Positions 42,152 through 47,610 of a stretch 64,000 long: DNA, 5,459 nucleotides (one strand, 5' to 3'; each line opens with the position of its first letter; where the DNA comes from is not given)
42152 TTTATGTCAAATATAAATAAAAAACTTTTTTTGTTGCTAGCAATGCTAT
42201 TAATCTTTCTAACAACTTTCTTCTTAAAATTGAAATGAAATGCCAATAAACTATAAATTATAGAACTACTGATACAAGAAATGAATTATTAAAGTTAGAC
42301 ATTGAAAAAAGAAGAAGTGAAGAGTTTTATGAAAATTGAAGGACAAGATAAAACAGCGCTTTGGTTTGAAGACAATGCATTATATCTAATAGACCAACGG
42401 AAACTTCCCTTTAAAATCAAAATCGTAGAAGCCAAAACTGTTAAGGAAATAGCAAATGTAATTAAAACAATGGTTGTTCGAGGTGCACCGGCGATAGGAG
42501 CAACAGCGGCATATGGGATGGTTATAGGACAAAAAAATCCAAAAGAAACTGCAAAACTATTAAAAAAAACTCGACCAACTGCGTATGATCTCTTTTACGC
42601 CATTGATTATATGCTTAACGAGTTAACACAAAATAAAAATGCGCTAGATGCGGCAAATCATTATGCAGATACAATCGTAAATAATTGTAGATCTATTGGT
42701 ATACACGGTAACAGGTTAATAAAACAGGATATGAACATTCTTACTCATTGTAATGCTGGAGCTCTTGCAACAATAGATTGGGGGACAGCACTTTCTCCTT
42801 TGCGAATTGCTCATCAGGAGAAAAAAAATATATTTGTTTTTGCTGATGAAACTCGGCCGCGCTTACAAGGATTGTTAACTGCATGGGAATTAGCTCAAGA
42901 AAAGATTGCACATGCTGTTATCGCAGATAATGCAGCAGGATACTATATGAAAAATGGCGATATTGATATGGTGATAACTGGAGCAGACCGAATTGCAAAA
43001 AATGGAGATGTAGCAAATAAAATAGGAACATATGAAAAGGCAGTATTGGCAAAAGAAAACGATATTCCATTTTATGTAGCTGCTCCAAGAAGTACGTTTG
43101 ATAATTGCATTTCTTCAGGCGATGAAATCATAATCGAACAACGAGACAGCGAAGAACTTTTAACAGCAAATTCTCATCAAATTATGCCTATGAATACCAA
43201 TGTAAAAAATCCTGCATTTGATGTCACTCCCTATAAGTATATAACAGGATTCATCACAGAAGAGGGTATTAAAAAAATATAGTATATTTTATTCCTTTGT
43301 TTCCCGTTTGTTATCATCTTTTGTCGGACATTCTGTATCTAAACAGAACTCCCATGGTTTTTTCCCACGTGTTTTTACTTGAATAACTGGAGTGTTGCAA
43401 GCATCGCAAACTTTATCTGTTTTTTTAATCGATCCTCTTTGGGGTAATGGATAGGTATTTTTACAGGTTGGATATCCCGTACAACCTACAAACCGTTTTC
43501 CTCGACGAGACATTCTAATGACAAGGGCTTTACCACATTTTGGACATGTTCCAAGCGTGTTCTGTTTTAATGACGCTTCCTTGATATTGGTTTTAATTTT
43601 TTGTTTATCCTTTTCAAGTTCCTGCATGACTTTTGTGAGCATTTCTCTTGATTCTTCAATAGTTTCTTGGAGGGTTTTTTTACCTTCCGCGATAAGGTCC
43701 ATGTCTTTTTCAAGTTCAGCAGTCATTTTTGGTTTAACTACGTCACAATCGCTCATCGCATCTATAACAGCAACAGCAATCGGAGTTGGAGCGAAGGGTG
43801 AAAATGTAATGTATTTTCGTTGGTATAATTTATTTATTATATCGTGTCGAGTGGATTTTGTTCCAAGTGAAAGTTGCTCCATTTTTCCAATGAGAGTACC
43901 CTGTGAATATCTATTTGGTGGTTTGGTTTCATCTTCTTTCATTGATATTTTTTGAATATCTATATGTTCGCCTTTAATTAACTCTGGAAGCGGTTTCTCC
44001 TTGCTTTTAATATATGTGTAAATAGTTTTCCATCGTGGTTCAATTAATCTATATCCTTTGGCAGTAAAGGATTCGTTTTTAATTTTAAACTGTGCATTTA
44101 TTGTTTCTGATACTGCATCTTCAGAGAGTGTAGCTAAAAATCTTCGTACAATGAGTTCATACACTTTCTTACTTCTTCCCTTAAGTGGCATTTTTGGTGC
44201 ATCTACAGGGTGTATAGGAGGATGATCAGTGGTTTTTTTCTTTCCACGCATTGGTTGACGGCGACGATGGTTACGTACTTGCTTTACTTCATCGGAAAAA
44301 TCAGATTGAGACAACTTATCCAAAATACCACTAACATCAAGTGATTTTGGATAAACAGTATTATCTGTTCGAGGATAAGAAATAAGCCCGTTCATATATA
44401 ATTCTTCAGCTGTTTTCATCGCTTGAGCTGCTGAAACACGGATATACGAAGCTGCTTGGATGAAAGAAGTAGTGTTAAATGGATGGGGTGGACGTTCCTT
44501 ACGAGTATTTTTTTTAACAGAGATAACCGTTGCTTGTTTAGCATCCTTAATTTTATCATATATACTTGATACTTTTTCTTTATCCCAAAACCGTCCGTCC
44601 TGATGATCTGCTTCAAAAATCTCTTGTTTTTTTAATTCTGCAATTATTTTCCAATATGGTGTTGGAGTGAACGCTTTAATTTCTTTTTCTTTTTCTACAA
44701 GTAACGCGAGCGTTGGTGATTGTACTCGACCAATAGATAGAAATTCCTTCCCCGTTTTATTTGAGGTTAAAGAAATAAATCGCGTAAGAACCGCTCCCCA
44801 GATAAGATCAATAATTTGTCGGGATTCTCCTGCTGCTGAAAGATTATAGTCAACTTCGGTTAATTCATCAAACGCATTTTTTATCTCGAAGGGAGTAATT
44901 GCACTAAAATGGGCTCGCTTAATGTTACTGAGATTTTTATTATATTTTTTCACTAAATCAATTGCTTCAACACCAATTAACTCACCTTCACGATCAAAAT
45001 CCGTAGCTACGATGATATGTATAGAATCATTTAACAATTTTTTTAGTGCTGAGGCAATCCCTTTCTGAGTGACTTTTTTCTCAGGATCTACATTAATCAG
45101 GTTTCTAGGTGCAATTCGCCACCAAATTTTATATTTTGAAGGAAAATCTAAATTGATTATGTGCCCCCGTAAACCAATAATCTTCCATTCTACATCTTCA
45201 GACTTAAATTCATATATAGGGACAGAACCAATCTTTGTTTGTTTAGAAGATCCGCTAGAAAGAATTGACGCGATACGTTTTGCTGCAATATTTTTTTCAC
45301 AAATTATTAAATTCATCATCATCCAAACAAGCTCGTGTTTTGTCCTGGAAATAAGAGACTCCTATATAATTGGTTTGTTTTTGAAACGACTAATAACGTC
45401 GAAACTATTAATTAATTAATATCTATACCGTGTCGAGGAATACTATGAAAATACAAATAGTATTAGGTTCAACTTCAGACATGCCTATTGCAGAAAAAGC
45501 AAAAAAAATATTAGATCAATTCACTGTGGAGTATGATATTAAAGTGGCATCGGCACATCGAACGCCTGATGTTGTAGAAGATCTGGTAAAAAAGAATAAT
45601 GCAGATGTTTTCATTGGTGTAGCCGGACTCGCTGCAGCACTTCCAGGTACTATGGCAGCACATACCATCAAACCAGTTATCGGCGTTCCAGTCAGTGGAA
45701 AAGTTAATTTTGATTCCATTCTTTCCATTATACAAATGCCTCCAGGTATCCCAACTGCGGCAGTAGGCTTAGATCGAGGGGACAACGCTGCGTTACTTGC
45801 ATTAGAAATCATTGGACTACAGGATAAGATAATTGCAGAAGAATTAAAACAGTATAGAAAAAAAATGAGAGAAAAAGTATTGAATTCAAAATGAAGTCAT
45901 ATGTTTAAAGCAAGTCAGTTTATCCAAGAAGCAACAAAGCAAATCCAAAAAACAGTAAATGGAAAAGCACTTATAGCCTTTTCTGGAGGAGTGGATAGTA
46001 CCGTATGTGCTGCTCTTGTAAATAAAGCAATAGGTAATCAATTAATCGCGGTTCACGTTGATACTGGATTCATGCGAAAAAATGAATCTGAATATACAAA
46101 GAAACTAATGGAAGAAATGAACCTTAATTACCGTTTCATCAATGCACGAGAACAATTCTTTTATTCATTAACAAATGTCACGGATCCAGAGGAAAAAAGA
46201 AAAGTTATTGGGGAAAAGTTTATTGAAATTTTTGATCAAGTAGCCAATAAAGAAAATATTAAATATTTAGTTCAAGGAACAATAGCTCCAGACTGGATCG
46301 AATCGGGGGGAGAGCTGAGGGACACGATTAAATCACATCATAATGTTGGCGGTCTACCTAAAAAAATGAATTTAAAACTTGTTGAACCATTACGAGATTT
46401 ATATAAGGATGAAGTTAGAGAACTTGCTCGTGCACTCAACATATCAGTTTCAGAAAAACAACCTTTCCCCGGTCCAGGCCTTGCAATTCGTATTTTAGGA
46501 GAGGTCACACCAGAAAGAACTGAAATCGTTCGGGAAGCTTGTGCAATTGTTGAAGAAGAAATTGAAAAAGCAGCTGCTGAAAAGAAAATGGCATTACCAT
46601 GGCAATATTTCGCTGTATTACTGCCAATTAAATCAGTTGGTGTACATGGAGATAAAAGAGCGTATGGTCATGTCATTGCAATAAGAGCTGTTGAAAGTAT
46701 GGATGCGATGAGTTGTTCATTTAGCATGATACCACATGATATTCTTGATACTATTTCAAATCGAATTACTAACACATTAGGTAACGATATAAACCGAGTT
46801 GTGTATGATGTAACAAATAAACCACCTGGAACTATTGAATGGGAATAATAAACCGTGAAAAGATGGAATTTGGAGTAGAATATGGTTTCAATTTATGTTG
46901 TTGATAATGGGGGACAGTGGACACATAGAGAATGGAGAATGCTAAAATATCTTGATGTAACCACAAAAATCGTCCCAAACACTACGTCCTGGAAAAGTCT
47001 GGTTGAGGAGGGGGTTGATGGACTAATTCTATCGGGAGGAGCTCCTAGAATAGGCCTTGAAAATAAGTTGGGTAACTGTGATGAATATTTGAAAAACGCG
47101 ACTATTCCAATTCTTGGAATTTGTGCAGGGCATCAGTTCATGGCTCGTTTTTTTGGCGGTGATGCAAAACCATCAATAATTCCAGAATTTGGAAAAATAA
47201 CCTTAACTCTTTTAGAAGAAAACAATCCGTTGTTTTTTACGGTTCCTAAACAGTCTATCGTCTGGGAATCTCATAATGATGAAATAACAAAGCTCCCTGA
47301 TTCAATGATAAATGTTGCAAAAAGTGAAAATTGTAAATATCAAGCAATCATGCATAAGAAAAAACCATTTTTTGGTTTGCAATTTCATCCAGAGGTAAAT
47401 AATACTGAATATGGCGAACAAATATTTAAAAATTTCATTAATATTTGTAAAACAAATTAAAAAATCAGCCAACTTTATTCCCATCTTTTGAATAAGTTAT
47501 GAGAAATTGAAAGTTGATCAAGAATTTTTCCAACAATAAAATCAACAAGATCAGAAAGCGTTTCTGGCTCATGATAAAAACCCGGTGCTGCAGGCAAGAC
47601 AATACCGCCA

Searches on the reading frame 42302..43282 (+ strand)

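Call 53: search_protein_families(library=pfam, proteins=[window:42302-43282:+], max_evalue=0.0001)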
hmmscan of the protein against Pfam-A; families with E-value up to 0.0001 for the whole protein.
window:42302-43282:+ (326 aa): 1 family
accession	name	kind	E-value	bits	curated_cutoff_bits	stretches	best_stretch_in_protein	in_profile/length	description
PF01008.23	IF-2B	-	9.8e-76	255.1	22.4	1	60-323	3-277/280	Initiation factor 2 subunit family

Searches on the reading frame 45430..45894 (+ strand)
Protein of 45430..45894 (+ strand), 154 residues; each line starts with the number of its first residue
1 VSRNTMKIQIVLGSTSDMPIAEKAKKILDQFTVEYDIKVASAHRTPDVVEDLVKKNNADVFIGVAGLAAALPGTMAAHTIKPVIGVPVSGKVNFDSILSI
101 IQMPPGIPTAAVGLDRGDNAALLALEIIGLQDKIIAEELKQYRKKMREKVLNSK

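Call 53: search_protein_families(library=pfam, proteins=[window:45430-45894:+], max_evalue=0.0001)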
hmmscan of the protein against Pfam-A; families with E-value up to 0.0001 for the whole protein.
window:45430-45894:+ (154 aa): 1 family
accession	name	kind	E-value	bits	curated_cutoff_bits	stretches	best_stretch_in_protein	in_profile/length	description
PF00731.26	AIRC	-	6.5e-51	172.2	30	1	7-148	1-147/148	AIR carboxylase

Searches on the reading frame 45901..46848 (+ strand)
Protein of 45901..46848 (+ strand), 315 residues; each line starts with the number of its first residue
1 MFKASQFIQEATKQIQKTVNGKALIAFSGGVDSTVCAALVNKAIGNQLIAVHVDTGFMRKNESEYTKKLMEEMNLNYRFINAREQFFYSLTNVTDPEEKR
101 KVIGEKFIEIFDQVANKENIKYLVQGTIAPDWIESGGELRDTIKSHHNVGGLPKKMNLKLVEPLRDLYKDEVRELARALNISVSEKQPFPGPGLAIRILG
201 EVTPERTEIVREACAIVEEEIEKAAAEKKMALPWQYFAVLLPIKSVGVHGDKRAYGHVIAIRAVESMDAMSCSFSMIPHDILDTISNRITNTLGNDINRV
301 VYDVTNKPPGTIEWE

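Call 53: search_protein_families(library=pfam, proteins=[window:45901-46848:+], max_evalue=0.0001)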
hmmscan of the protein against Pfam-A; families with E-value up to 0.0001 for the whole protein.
window:45901-46848:+ (315 aa): 8 families
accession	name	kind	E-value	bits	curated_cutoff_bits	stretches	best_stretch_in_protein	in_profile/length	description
PF00958.27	GMP_synt_C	-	1.4e-35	121.6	27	1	219-314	1-92/92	GMP synthase C terminal domain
PF02540.23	NAD_synthase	-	1.6e-11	44.2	21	1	12-86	10-85/242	NAD synthase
PF06508.19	QueC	-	6.5e-10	39.3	22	1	22-183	1-177/210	Queuosine biosynthesis protein QueC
PF01171.26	ATP_bind_3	-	9.9e-08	32.3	27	1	23-182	2-162/182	PP-loop family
PF00764.25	Arginosuc_synth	-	3.3e-07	30.9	27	1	23-87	2-66/162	Arginosuccinate synthase N-terminal HUP domain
PF03054.22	tRNA_Me_trans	-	2.9e-06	27.5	20.6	0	23-67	3-46/202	tRNA methyl transferase HUP domain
PF01507.26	PAPS_reduct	-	3.2e-06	27.7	22.5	1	24-99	3-77/175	Phosphoadenosine phosphosulfate reductase domain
PF02568.20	ThiI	-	5.4e-05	23.3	20.5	0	19-179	2-159/197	Thiamine biosynthesis protein (ThiI)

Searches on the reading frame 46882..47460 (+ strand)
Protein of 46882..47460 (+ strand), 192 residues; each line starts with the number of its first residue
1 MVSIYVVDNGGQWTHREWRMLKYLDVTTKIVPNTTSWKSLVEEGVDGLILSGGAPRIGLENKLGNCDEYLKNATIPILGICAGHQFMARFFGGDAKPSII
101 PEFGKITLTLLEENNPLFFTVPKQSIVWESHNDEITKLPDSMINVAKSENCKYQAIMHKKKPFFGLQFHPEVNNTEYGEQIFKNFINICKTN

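Call 53: search_protein_families(library=pfam, proteins=[window:46882-47460:+], max_evalue=0.0001)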
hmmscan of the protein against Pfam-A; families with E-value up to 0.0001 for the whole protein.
window:46882-47460:+ (192 aa): 3 families
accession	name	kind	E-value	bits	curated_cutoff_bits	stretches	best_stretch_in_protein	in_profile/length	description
PF00117.34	GATase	-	2.3e-40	138.7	22.8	1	6-186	2-187/190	Glutamine amidotransferase class-I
PF07722.19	Peptidase_C26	-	5.4e-09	36.6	20.5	1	72-171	103-219/219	Peptidase C26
PF01174.25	SNO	-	6.6e-05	23.3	27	0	43-92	32-86/188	SNO glutamine amidotransferase family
